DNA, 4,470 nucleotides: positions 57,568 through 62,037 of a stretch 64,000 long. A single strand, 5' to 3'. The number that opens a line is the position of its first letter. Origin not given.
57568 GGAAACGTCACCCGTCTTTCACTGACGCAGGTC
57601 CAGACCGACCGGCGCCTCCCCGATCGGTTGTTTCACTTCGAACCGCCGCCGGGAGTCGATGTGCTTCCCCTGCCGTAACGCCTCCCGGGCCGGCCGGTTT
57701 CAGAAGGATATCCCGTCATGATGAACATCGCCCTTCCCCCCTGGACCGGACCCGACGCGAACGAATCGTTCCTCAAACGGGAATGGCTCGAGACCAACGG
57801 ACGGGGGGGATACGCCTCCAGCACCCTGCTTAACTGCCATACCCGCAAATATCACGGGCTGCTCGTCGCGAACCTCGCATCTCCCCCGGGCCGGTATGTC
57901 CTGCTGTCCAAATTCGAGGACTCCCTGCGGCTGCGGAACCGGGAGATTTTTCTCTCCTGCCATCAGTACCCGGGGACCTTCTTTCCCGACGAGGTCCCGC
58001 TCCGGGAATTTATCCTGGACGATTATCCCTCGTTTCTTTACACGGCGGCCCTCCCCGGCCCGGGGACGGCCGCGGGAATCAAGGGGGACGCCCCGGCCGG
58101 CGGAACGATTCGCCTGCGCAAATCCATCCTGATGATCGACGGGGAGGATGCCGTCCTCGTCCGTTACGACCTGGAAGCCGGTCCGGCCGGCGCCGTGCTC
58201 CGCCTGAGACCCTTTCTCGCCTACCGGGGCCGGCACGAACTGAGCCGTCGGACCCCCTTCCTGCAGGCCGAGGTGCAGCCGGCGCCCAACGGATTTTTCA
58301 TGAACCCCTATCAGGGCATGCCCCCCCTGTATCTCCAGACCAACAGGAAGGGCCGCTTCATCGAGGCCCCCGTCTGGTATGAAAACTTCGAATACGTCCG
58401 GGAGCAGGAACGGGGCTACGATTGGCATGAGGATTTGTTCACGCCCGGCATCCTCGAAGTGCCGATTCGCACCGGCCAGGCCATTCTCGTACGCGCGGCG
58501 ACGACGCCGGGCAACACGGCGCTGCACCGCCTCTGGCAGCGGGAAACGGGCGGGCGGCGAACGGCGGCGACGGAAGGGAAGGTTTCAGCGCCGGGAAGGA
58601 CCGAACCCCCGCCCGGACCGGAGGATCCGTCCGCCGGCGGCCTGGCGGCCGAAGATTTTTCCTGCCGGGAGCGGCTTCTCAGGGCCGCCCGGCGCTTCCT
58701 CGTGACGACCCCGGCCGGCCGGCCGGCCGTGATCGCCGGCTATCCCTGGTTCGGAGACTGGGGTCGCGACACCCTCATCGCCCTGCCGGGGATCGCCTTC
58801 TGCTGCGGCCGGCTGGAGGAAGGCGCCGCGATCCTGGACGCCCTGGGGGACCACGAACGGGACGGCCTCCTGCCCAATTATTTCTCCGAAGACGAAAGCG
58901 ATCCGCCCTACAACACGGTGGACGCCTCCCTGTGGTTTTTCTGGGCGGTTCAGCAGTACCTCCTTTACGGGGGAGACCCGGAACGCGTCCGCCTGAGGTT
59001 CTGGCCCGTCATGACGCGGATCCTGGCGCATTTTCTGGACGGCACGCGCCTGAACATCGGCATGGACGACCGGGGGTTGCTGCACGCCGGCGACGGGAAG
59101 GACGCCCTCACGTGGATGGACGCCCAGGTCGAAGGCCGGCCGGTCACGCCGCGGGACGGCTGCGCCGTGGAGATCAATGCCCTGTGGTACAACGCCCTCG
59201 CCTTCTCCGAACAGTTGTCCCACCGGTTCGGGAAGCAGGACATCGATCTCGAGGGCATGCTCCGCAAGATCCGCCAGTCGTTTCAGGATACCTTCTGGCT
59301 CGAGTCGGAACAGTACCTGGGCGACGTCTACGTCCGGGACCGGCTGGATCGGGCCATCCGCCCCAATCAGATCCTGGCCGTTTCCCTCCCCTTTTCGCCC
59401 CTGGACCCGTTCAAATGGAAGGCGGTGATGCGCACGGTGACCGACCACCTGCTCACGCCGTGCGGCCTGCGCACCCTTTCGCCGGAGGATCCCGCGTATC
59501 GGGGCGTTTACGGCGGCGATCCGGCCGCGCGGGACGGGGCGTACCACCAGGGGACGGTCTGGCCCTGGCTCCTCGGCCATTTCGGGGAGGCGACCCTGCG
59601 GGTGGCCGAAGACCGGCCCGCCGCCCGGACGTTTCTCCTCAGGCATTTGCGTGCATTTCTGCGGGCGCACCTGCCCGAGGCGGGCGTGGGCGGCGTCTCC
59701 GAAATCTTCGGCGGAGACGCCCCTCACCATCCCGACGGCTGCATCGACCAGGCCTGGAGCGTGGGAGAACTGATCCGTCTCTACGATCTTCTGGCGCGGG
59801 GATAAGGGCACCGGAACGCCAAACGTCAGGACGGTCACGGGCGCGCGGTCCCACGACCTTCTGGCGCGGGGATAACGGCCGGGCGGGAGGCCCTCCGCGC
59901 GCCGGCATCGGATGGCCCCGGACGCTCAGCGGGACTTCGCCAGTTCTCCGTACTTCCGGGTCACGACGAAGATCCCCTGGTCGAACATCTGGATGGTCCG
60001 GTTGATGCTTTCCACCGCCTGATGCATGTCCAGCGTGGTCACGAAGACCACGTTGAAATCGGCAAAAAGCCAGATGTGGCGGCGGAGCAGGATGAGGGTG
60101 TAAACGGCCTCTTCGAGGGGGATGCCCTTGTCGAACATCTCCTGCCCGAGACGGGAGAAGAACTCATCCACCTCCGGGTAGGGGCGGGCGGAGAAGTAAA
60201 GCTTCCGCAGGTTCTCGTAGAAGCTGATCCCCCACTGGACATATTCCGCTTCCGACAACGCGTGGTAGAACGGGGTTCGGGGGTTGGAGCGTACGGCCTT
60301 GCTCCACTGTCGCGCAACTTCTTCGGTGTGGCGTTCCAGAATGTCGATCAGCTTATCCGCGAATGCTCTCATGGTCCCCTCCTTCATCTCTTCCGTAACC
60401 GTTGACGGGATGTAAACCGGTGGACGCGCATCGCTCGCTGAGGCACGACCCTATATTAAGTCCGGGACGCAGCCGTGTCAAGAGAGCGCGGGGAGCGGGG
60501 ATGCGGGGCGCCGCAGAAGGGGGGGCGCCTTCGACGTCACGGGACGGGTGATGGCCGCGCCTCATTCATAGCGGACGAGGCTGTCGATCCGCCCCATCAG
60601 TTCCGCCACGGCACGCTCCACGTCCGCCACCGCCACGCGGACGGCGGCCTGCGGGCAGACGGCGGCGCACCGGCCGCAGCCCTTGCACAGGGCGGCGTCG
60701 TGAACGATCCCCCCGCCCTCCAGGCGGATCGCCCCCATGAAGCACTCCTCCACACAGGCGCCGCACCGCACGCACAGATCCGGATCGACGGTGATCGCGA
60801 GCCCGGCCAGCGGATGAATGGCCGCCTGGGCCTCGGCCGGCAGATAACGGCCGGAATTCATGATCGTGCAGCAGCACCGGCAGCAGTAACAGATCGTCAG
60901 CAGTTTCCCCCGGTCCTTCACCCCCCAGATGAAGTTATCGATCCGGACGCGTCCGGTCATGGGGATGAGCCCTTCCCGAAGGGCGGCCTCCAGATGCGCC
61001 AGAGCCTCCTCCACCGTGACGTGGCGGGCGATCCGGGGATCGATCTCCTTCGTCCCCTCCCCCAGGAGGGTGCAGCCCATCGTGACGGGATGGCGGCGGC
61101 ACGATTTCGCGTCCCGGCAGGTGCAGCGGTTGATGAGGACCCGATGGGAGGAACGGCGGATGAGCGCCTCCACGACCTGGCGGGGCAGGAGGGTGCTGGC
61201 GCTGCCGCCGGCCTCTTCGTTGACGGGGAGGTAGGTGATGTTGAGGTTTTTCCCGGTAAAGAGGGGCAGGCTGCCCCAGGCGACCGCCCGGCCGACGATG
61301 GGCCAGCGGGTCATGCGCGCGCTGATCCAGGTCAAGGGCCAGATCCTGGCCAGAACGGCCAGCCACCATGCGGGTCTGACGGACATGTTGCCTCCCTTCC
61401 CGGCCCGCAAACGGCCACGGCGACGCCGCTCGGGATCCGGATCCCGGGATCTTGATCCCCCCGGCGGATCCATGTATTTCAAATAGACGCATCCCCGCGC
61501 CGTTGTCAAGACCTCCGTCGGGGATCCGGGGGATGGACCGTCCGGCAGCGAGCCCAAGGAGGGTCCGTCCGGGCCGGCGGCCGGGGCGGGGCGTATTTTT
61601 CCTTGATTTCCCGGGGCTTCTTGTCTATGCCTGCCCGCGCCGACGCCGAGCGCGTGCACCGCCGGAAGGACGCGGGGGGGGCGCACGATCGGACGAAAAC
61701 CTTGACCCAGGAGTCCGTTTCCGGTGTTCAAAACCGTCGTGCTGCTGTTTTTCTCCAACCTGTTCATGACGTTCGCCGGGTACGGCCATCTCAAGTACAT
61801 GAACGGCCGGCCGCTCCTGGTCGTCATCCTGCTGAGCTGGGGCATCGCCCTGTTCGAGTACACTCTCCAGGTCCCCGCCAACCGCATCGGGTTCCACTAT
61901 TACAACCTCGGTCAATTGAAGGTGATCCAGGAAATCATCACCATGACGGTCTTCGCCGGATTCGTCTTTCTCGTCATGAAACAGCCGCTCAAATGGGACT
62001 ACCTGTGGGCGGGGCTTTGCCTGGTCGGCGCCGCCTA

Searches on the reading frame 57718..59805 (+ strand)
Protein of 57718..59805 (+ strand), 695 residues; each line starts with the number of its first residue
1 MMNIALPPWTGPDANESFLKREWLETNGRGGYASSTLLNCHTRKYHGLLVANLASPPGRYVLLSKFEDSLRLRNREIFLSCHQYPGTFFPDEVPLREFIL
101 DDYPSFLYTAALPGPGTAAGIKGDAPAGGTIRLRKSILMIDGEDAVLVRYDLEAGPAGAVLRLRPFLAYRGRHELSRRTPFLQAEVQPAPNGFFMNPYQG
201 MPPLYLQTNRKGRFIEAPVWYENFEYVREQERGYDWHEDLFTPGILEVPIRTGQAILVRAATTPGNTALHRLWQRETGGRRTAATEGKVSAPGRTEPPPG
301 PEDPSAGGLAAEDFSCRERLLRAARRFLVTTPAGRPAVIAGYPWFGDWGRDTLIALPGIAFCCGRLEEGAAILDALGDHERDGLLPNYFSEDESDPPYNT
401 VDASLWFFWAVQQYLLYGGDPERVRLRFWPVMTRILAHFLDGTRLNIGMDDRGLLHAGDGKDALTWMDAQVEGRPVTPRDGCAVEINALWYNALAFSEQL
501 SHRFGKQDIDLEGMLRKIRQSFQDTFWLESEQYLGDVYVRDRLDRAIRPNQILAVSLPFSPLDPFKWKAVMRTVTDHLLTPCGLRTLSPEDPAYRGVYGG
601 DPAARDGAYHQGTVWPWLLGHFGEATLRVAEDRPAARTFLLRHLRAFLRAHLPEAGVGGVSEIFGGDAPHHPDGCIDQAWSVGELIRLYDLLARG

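Call 28: search_protein_families(library=ncbifam, proteins=[window:57718-59805:+], max_evalue=1e-8)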
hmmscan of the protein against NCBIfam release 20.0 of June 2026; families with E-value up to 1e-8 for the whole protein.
window:57718-59805:+ (695 aa): 2 families
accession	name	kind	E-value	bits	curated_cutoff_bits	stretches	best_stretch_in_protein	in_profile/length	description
TIGR01561.1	gde_arch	hypoth_equivalog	2.2e-118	396.6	364.15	2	318-624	258-566/569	putative glycogen debranching enzyme, archaeal type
TIGR01531.1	glyc_debranch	equivalog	8.8e-34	116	1399.55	2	442-691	1156-1443/1443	glycogen debranching enzyme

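Call 54: find_encoding_contigs(protein=window:57718-59805:+, flank=10000, max_places=3)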
Protein window:57718-59805:+ (695 aa): 11 contigs read that carry it; 3 places shown.
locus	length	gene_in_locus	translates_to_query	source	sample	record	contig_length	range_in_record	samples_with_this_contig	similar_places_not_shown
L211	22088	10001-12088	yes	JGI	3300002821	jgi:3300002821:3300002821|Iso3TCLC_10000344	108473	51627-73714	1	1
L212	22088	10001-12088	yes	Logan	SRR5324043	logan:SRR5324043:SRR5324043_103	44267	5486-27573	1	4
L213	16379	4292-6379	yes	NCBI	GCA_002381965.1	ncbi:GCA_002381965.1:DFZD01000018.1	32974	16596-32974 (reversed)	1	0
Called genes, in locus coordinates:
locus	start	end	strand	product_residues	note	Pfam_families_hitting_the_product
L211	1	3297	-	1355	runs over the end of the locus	PF13522:GATase_6 (weak), PF13537:GATase_7 (weak), PF01380:SIS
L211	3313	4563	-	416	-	-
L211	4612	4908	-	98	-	PF02954:HTH_8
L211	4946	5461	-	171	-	PF10756:bPH_6 (weak)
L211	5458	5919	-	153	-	PF01967:MoaC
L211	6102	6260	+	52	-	-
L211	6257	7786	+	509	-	PF13541:ChlI, PF00158:Sigma54_activat (faint), PF01078:Mg_chelatase, PF07728:AAA_5, PF00493:MCM (weak), PF13335:Mg_chelatase_C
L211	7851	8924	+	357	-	PF01063:Aminotran_4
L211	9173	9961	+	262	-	PF03548:LolA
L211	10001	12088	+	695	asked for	PF12439:GDE_N, PF06202:GDE_C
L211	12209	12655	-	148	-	-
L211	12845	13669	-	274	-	PF12797:Fer4_2 (faint), PF12837:Fer4_6 (faint), PF14697:Fer4_21 (weak), PF00037:Fer4, PF12838:Fer4_7 (weak), PF13187:Fer4_9 (weak), PF00037:Fer4 (weak), PF13237:Fer4_10 (weak)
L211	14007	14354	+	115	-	PF04342:DMT_6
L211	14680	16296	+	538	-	PF01039:Carboxyl_trans, PF03255:ACCA (weak)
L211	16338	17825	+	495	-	PF00289:Biotin_carb_N, PF02786:CPSase_L_D2, PF07478:Dala_Dala_lig_C, PF02785:Biotin_carb_C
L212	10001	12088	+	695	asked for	PF12439:GDE_N, PF06202:GDE_C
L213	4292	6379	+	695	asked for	PF12439:GDE_N, PF06202:GDE_C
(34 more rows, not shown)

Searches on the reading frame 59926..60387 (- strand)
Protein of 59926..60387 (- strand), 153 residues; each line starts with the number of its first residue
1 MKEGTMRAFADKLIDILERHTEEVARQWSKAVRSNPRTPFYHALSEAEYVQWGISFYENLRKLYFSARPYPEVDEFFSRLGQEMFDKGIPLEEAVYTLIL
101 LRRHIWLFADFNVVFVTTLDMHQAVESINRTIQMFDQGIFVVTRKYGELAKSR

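Call 28: search_protein_families(library=ncbifam, proteins=[window:59926-60387:-], max_evalue=1e-8)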
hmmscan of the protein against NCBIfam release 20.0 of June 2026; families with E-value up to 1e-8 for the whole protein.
window:59926-60387:- (153 aa): 0 families

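Call 51: find_encoding_contigs(protein=window:59926-60387:-, flank=10000, max_places=2)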
Protein window:59926-60387:- (153 aa): 3 contigs read that carry it; 2 places shown.
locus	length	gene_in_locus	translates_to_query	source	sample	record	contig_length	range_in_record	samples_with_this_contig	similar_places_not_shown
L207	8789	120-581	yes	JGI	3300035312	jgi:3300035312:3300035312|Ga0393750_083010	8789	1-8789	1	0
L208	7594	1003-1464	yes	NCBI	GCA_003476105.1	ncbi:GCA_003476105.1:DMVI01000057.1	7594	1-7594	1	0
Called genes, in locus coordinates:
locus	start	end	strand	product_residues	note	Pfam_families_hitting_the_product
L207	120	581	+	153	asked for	-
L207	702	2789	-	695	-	PF12439:GDE_N, PF06202:GDE_C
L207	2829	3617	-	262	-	PF03548:LolA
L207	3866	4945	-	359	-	PF01063:Aminotran_4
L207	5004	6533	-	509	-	PF13541:ChlI, PF00158:Sigma54_activat (faint), PF01078:Mg_chelatase, PF07728:AAA_5, PF00493:MCM (weak), PF13335:Mg_chelatase_C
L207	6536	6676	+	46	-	-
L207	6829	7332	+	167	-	PF01967:MoaC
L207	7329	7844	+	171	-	PF10756:bPH_6 (weak)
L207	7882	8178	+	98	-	PF02954:HTH_8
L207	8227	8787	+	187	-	?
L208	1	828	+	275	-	PF12797:Fer4_2 (faint), PF12837:Fer4_6 (faint), PF14697:Fer4_21 (weak), PF00037:Fer4, PF12838:Fer4_7 (weak), PF13187:Fer4_9 (weak), PF00037:Fer4 (weak), PF13237:Fer4_10 (weak)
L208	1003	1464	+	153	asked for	-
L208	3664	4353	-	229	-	PF03548:LolA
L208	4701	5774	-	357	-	PF01063:Aminotran_4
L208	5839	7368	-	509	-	PF13541:ChlI, PF00158:Sigma54_activat (faint), PF01078:Mg_chelatase, PF07728:AAA_5, PF00493:MCM (weak), PF13335:Mg_chelatase_C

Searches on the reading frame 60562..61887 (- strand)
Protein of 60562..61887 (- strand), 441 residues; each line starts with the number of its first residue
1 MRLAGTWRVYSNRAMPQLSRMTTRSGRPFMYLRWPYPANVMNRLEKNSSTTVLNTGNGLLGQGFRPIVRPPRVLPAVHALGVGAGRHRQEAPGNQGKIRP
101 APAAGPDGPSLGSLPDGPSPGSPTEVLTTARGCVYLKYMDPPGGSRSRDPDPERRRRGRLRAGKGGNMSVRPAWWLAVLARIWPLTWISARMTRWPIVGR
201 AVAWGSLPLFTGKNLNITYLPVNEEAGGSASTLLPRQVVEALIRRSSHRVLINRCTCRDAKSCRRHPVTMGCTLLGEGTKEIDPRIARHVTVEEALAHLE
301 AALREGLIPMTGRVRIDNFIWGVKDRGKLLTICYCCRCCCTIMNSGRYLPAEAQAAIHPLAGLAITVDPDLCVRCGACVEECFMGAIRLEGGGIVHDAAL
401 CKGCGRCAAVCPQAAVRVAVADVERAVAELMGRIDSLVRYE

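Call 28: search_protein_families(library=ncbifam, proteins=[window:60562-61887:-], max_evalue=1e-8)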
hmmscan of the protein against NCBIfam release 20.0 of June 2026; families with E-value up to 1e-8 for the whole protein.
window:60562-61887:- (441 aa): 4 families
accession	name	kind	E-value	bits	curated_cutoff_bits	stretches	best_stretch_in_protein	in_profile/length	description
NF038196.1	ferrodoxin_EFR1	subfamily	9.6e-10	38.9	75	1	365-419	180-232/242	EFR1 family ferrodoxin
NF043069.1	T4HPD_activ_SAM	equivalog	1.1e-09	38.2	425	1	365-433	46-112/299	trans-4-hydroxy-L-proline dehydratase activase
TIGR04041.1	activase_YjjW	hypoth_equivalog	2e-09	37.2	250.2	1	371-424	42-96/276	YjjW family glycine radical enzyme activase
NF041778.1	hetero_SS_HdrA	equivalog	9.3e-09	33.7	1400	1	364-433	581-650/771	ferredoxin:CoB-CoM heterodisulfide reductase subunit HdrA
